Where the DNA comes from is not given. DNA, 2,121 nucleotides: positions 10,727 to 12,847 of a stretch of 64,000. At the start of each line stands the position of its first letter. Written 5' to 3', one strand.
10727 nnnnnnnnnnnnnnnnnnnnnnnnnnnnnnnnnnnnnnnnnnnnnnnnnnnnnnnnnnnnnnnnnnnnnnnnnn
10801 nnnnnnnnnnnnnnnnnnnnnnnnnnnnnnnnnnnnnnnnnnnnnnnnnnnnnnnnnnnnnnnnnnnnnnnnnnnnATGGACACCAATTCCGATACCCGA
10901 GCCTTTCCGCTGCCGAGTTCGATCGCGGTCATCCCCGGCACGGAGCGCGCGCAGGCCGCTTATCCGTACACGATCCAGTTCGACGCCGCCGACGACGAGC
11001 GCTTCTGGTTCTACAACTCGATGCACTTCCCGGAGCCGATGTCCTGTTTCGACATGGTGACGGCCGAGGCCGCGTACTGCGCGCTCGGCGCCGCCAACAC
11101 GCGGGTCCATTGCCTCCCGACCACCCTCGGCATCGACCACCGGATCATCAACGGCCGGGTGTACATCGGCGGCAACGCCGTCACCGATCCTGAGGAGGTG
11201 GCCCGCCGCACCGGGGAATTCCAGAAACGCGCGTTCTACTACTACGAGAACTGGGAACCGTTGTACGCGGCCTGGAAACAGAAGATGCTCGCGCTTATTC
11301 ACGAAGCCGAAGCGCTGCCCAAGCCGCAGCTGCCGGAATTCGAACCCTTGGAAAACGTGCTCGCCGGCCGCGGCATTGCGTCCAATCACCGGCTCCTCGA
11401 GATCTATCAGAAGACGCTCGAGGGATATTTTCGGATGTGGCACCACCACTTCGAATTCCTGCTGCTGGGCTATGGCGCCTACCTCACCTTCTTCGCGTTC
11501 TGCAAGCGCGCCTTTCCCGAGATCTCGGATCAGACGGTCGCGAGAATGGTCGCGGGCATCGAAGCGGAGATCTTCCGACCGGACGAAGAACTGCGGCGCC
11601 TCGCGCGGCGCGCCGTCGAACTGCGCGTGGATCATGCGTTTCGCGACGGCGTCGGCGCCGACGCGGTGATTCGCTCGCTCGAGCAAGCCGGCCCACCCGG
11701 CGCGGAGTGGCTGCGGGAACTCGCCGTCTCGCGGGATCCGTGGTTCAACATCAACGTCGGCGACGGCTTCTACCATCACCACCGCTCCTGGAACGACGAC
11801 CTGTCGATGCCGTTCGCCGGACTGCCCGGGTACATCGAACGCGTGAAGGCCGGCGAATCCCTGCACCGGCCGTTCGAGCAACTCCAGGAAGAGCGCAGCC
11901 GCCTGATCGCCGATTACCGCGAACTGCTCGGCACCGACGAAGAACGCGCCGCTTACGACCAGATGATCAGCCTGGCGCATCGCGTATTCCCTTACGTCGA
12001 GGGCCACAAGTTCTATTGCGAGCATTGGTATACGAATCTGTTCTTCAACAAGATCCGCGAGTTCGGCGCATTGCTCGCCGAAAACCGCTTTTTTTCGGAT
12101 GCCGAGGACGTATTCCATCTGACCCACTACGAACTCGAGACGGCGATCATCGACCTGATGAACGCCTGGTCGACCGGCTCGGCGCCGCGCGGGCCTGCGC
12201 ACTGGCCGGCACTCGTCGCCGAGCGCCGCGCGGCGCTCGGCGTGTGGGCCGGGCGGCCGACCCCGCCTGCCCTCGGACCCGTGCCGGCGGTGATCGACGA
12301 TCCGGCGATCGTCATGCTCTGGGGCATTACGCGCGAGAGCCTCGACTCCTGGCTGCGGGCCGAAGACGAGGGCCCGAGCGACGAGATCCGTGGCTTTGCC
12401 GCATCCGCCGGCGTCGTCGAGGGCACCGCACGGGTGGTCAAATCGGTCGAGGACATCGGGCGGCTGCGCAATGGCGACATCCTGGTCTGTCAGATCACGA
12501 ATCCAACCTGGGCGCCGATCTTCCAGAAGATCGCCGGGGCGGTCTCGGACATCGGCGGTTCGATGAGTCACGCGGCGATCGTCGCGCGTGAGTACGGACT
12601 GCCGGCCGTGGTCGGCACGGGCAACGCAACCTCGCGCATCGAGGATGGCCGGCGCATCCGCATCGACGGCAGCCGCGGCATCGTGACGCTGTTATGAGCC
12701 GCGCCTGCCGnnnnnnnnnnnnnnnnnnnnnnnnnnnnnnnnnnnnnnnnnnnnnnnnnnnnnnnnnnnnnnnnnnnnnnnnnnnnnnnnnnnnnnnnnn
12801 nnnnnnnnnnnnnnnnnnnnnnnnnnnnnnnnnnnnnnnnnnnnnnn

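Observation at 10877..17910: Six-gene kinase, biotin carboxylase and phosphatase operon for phosphorylation-dependent carboxylation of an aryl methyl ketone (Acv/Hpe type)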

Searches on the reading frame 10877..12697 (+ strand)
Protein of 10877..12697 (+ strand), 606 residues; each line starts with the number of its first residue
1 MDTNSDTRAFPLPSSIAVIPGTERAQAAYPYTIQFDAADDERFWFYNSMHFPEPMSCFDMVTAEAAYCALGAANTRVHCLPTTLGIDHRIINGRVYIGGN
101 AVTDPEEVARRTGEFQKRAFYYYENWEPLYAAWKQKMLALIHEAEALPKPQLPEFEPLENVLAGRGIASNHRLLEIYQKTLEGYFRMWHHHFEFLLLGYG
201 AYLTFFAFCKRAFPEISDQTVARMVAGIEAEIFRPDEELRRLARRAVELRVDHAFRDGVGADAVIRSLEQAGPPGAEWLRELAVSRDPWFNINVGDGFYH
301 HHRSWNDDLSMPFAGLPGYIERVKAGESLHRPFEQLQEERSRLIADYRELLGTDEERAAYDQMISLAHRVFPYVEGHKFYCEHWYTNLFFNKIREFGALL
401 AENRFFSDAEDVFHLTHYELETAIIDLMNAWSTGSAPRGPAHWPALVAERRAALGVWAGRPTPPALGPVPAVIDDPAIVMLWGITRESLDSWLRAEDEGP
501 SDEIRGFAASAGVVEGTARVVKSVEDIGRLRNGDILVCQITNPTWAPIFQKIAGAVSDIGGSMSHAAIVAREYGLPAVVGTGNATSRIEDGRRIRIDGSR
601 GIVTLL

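Call 3: search_protein_families(library=pfam, proteins=[window:10877-12697:+])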
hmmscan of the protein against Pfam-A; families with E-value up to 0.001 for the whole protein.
window:10877-12697:+ (606 aa): 1 family
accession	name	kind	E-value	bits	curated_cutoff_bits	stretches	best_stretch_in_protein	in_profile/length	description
PF00391.29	PEP-utilizers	-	8.4e-25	86.6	23.1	1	531-601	2-72/72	PEP-utilising enzyme, mobile domain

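Call 4: search_protein_families(library=ncbifam, proteins=[window:10877-12697:+])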
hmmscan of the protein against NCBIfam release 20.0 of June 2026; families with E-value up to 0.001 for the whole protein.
window:10877-12697:+ (606 aa): 27 families (the best 25 are shown)
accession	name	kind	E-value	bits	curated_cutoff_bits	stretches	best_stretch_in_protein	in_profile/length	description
NF006153.0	PRK08296.1-5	subfamily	2.3e-228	759.5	578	1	9-606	4-606/608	hypothetical protein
NF006151.0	PRK08296.1-3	equivalog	1.8e-218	726.9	693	1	9-606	6-603/604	hypothetical protein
NF006152.0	PRK08296.1-4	equivalog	1.7e-182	608.1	723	1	10-605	3-607/609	hypothetical protein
NF006150.0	PRK08296.1-2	subfamily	2.1e-178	594.4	650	1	8-605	4-604/633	hypothetical protein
NF004877.0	PRK06241.1-2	subfamily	7.3e-38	130.4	866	1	497-606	760-868/869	phosphoenolpyruvate synthase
NF041857.1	RIF_Ptrans_rph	equivalog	1.5e-37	129.5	999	1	333-606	619-864/864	rifamycin-inactivating phosphotransferase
NF004878.0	PRK06241.1-3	subfamily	6.1e-36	123.9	945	1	495-606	779-889/891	phosphoenolpyruvate synthase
NF004879.0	PRK06241.1-4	equivalog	2.2e-34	118.7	976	1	499-606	762-868/868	phosphoenolpyruvate synthase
NF004880.0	PRK06241.2-1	equivalog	6.4e-33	113.7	972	1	500-606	732-837/837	phosphoenolpyruvate synthase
NF005057.0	PRK06464.1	equivalog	1.5e-31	109.3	598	1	504-603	358-460/798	phosphoenolpyruvate synthase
TIGR01418.1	PEP_synth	equivalog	1.2e-30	106.5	739.75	1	504-603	354-456/784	pyruvate, water dikinase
NF000283.1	RPH_KJ151292.1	equivalog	1.5e-28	99.5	1700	1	496-606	755-864/865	rifamycin-inactivating phosphotransferase Rph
NF052631.1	prodigiosin_PigC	equivalog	6.6e-28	97.1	1300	1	500-604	775-880/883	prodigiosin ligase PigC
NF006149.0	PRK08296.1-1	equivalog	2.3e-27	95.6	730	1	501-605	462-566/568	hypothetical protein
NF004881.0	PRK06241.2-2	equivalog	1.1e-25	90.1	883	1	486-606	771-890/898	phosphoenolpyruvate synthase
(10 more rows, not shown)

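Call 11: find_encoding_contigs(protein=window:10877-12697:+, flank=10000, max_places=6)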
Protein window:10877-12697:+ (606 aa): no gene with exactly this product is on record in the collection.

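Call 12: find_homologous_proteins(query=window:10877-12697:+)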
Query window:10877-12697:+ (606 aa): 4752 proteins with E <= 0.001 among 8000 candidates; the best 120 are listed.
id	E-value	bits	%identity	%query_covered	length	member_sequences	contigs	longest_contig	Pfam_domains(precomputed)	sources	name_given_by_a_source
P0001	0.0e+0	1367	96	100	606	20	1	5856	PF00391.30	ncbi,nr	ncbi:MAG: PEP-utilizing protein mobile subunit [Gammaproteobacteria bacterium]|nr:PEP-utilizing prot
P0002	0.0e+0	1225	86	100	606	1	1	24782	PF00391.30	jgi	jgi:pyruvate,water dikinase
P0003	0.0e+0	1223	86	99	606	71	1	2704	PF00391.30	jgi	jgi:pyruvate,water dikinase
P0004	0.0e+0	1221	85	100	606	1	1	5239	PF00391.30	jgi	jgi:pyruvate,water dikinase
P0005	0.0e+0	1219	86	100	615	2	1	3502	PF00391.30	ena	-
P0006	0.0e+0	1217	85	100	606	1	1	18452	PF00391.30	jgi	jgi:phosphohistidine swiveling domain-containing protein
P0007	0.0e+0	1217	86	100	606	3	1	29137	PF00391.30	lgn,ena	-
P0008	0.0e+0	1217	85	100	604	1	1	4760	PF00391.30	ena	-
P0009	0.0e+0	1217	85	100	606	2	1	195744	PF00391.30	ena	-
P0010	0.0e+0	1217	85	100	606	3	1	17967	PF00391.30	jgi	-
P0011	0.0e+0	1216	85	100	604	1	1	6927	PF00391.30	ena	-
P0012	0.0e+0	1216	85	100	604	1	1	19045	PF00391.30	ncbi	-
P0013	0.0e+0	1216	85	100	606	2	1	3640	PF00391.30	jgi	jgi:pyruvate, water dikinase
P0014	0.0e+0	1215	85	100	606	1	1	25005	PF00391.30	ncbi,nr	ncbi:MAG: PEP-utilizing protein mobile subunit [Gammaproteobacteria bacterium]|nr:PEP-utilizing prot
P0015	0.0e+0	1214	85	100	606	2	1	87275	PF00391.30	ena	-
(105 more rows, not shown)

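Call 14: search_solved_structures(query=window:10877-12697:+, max_evalue=0.001)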
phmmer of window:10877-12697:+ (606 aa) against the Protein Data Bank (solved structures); distinct sequences matched with E-value up to 0.001: 17.
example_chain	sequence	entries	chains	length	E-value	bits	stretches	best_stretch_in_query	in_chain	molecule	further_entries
5fbs_A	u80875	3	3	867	6.8e-28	100.7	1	498-605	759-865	Phosphoenolpyruvate synthase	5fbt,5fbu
5hv2_A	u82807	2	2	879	6.8e-28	100.7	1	498-605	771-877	Phosphoenolpyruvate synthase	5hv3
5hv1_A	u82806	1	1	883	6.9e-28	100.7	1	498-605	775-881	Phosphoenolpyruvate synthase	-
9dae_A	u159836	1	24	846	1.7e-22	82.9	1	504-603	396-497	Phosphoenolpyruvate synthase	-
8a8e_A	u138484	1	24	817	2.3e-20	75.8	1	501-603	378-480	Phosphoenolpyruvate synthase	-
2ols_A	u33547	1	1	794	4.3e-17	65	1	506-601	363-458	Phosphoenolpyruvate synthase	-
2e28_A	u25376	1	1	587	1e-10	44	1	516-603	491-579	Pyruvate kinase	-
5woy_A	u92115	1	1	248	2.7e-09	39.3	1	530-604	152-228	Phosphoenolpyruvate-protein phosphotransferase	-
3eza_A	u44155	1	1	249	2.5e-07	32.8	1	525-597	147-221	PHOSPHOTRANSFERASE SYSTEM, ENZYME I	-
1zym_A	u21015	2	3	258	2.7e-07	32.7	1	525-597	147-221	ENZYME I | Phosphoenolpyruvate-protein phosphotransferase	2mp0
1eza_A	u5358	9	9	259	2.7e-07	32.7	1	525-597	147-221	ENZYME I | PHOSPHOTRANSFERASE SYSTEM, ENZYME I | PROTEIN (PHOSPHOTRANSFER SYSTEM, ENZYME I)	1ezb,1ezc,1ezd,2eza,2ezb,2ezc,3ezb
2kx9_A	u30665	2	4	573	9.7e-07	30.8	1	525-597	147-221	Phosphoenolpyruvate-protein phosphotransferase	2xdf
2hwg_A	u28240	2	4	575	9.8e-07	30.8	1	525-597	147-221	Phosphoenolpyruvate-protein phosphotransferase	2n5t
3t05_A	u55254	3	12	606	1e-06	30.8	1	505-602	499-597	Pyruvate kinase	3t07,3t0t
2hro_A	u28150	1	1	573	3.4e-06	29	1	551-603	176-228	Phosphoenolpyruvate-protein phosphotransferase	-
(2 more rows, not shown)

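Call 29: search_protein_representatives(protein=window:10877-12697:+)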
Query: 606 residues. Proteins with E-value up to 0.001 (for the whole library): 29023; up to 1e-10: 17592; up to 1e-30: 717. The best 150 are listed.
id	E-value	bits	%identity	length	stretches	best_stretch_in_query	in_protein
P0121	7.1e-173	592.9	47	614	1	8-606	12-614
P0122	1.1e-164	565.8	45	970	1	9-606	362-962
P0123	3.4e-156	537.8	57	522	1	8-412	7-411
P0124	2.8e-149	514.9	42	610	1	7-606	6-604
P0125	3.7e-148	511.2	75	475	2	34-248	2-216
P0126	9.7e-143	493.3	40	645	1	7-605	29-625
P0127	7.9e-140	483.7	41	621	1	5-605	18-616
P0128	1.2e-139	483.1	38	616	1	6-605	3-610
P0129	4.0e-139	481.4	39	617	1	18-605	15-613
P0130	1.2e-133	463.2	73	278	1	34-309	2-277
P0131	1.4e-133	463.1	39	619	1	10-606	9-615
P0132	1.0e-132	460.2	49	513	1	9-447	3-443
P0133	1.3e-132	459.9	40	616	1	7-606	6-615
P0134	7.3e-132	457.4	38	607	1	7-606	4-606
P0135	4.6e-130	451.5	46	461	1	149-606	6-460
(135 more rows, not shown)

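Call 30: list_cluster_members(proteins=[P0121, P0124, P0126, P0127, P0128, P0129, P0131, P0133, P0134, P0122])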
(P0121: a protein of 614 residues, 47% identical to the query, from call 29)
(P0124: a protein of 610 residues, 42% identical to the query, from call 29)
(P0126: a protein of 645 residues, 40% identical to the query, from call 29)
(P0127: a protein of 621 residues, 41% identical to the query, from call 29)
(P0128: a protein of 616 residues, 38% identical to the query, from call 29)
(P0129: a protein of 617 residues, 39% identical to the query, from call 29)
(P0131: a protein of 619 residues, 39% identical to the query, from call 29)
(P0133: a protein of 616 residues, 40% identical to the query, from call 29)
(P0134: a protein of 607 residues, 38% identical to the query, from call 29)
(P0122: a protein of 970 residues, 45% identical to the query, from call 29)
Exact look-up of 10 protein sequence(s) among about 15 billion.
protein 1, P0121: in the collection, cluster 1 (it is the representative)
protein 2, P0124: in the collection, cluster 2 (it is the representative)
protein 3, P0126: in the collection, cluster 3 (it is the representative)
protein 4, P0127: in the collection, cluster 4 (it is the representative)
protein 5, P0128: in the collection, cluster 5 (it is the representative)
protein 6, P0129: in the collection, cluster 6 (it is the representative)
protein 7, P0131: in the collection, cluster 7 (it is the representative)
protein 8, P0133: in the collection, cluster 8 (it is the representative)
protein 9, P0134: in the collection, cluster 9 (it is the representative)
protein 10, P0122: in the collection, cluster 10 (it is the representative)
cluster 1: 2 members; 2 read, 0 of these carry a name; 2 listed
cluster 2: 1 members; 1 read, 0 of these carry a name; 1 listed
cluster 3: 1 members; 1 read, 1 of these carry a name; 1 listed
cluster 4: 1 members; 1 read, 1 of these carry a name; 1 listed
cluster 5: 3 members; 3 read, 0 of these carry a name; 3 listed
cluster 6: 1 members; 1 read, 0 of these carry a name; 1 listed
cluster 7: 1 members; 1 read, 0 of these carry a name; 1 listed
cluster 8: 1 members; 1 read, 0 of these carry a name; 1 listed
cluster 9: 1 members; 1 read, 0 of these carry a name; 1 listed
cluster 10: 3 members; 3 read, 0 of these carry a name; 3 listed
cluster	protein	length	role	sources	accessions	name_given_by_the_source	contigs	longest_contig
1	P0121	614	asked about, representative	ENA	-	-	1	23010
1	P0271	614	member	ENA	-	-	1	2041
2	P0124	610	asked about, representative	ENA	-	-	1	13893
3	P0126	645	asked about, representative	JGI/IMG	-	pyruvate, water dikinase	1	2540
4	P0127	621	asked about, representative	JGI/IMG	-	pyruvate, water dikinase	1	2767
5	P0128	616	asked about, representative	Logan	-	-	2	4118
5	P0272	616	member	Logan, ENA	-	-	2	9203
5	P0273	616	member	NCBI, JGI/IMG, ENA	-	-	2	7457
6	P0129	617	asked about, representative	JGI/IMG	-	-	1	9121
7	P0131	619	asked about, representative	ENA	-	-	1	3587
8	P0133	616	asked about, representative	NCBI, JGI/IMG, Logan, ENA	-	-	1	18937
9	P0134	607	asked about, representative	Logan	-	-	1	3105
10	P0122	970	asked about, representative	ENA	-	-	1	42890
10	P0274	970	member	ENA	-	-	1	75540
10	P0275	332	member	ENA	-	-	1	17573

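Call 40: search_dna_similar(query=window:10877-12697:+, collection=plasmids, mode=protein, max_rows=40, max_evalue=1e-30)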
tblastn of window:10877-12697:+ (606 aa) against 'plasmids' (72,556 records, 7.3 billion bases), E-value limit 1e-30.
Records with a match: 10; places in all: 10; records where one place covers at least 80% of the query: 10.
Best place of each record, by identity: <60% 10.
By first word of the organism name: Rhodococcus 3; Natribaculum 2; Rhizobium 1; Thermomicrobium 1; Azoarcus 1; Haladaptatus 1; Natrinema 1.
By predicted mobility (MOB-suite, as given by PLSDB): non-mobilizable 6; mobilizable 3; conjugative 1.
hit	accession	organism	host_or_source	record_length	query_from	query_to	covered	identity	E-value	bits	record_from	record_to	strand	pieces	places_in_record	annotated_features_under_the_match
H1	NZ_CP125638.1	Rhizobium leguminosarum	Phaseolus vulgaris,Pure culture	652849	4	585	96%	55.5%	0e+0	670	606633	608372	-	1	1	PEP-utilizing enzyme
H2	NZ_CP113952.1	Rhodococcus sp. JS3073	culture,soil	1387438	6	606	99%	46.1%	7e-152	491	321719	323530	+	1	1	record has no annotation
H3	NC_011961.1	Thermomicrobium roseum DSM 5159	-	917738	5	585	96%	46.9%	9e-172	548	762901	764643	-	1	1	PEP-utilizing enzyme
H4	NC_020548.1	Azoarcus sp. KH32C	-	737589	7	585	96%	43.4%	9e-153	493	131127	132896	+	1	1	PEP-utilizing enzyme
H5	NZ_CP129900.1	Rhodococcus ruber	soil,bacterial genome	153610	7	585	96%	41.8%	6e-135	442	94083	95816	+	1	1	PEP-utilizing enzyme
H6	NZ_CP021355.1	Rhodococcus oxybenzonivorans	river sediment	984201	7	585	96%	41.6%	5e-138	451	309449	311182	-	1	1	PEP-utilizing enzyme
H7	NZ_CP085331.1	Haladaptatus salinisoli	cell culture,saline soil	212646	2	585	96%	36.9%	2e-109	369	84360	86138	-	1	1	PEP-utilizing enzyme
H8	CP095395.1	Natribaculum longum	cell culture,saline soil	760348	10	585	95%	37.2%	5e-113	379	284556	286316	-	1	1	none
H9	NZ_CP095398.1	Natribaculum luteum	cell culture,brine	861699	10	585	95%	37.2%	9e-113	378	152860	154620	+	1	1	PEP-utilizing enzyme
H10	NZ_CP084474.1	Natrinema sp. DC36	cell culture,sediment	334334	4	585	96%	36.6%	6e-115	384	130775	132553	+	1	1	PEP-utilizing enzyme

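Call 41: get_annotated_region(hit=H1, flank=10000)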
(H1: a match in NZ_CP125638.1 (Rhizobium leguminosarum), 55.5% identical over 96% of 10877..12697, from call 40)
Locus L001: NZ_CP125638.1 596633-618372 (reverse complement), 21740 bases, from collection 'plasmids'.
description: Rhizobium leguminosarum strain BT01 plasmid pRlBT01c, complete sequence
organism: Rhizobium leguminosarum (NCBI taxid 384)
taxonomy: Bacteria; Pseudomonadota; Alphaproteobacteria; Hyphomicrobiales; Rhizobiaceae; Rhizobium; Rhizobium leguminosarum
host: -; source: Phaseolus vulgaris,Pure culture; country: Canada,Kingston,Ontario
typing (MOB-suite, as given by PLSDB): mobilizable; relaxase MOBQ
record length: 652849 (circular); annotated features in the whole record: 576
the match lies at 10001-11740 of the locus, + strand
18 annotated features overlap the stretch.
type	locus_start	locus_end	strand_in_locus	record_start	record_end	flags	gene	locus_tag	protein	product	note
CDS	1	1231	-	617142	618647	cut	-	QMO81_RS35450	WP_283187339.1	aldehyde dehydrogenase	-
CDS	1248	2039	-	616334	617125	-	-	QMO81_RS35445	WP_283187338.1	ABC transporter permease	GO:0055085 - transmembrane transport [Evidence IEA]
CDS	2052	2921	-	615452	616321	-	-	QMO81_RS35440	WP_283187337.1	ABC transporter permease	GO:0055085 - transmembrane transport [Evidence IEA]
CDS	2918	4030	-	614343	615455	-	-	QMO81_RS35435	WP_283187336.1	ABC transporter ATP-binding protein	-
CDS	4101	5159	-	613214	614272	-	-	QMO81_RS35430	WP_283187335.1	ABC transporter substrate-binding protein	-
CDS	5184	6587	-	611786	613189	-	-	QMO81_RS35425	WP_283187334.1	sigma 54-interacting transcriptional regulator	GO:0006355 - regulation of DNA-templated transcription [Evidence IEA]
CDS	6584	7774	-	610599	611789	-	-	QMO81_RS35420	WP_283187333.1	PAS domain-containing protein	-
CDS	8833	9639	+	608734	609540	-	-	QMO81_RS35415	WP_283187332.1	helix-turn-helix domain-containing protein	GO:0006355 - regulation of DNA-templated transcription [Evidence IEA]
CDS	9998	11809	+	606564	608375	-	-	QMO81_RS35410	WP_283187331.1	PEP-utilizing enzyme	GO:0016310 - phosphorylation [Evidence IEA]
CDS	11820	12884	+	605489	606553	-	-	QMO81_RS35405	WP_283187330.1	PEP/pyruvate-binding domain-containing protein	-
CDS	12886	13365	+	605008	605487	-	-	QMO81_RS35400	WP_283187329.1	biotin/lipoyl-containing protein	-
CDS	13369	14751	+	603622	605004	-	-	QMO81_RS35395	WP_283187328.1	acetyl-CoA carboxylase biotin carboxylase subunit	-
CDS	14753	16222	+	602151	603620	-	-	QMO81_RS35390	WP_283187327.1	hypothetical protein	-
CDS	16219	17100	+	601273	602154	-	-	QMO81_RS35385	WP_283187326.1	HAD family hydrolase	-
CDS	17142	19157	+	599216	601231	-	-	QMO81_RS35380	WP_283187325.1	acetoacetate--CoA ligase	GO:0019287 - isopentenyl diphosphate biosynthetic process, mevalonate pathway [Evidence IEA]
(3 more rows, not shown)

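Call 42: get_annotated_region(hit=H4, flank=10000)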
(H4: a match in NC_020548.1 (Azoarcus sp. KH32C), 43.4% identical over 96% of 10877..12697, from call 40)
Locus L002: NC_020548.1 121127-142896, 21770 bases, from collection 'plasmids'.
description: Azoarcus sp. KH32C plasmid pAZKH, complete sequence
organism: Azoarcus sp. KH32C (NCBI taxid 748247)
taxonomy: Bacteria; Pseudomonadota; Betaproteobacteria; Rhodocyclales; Zoogloeaceae; Azoarcus; Azoarcus sp. KH32C
host: -; source: -; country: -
typing (MOB-suite, as given by PLSDB): mobilizable; replicon rep_cluster_432; relaxase MOBP
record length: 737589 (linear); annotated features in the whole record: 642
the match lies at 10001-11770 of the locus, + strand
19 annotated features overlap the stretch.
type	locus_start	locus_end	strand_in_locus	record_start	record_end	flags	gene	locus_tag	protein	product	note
CDS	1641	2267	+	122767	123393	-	-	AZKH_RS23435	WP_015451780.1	LysE family translocator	-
CDS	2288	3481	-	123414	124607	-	prpF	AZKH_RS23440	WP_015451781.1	2-methylaconitate cis-trans isomerase PrpF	GO:0019629 - propionate catabolic process, 2-methylcitrate cycle [Evidence IEA]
CDS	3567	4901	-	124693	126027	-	-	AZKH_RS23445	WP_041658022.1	tryptophan 7-halogenase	-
CDS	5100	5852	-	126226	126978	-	-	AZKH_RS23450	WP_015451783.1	DUF5602 domain-containing protein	-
CDS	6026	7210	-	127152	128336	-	-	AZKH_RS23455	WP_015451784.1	SRPBCC family protein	-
CDS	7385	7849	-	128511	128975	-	-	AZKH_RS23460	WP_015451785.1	pyridoxamine 5'-phosphate oxidase family protein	-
CDS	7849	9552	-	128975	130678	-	-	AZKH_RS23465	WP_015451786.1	sigma-54-dependent Fis family transcriptional regulator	-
CDS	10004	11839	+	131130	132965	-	-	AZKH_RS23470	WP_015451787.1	PEP-utilizing enzyme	GO:0016310 - phosphorylation [Evidence IEA]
CDS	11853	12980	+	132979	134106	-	-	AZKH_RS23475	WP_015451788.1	PEP/pyruvate-binding domain-containing protein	-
CDS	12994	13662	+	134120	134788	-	-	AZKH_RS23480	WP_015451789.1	CBS domain-containing protein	-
CDS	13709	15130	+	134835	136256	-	ppcB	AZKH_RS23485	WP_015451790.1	phenylphosphate carboxylase subunit beta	-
CDS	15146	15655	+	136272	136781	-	ppcD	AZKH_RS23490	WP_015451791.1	phenylphosphate carboxylase subunit delta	-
CDS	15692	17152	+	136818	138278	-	ppcA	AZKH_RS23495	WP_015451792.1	phenylphosphate carboxylase subunit alpha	-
CDS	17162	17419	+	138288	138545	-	ppcG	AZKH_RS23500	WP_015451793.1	phenylphosphate carboxylase subunit gamma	-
CDS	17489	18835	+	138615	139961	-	-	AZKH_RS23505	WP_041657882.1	UbiD family decarboxylase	-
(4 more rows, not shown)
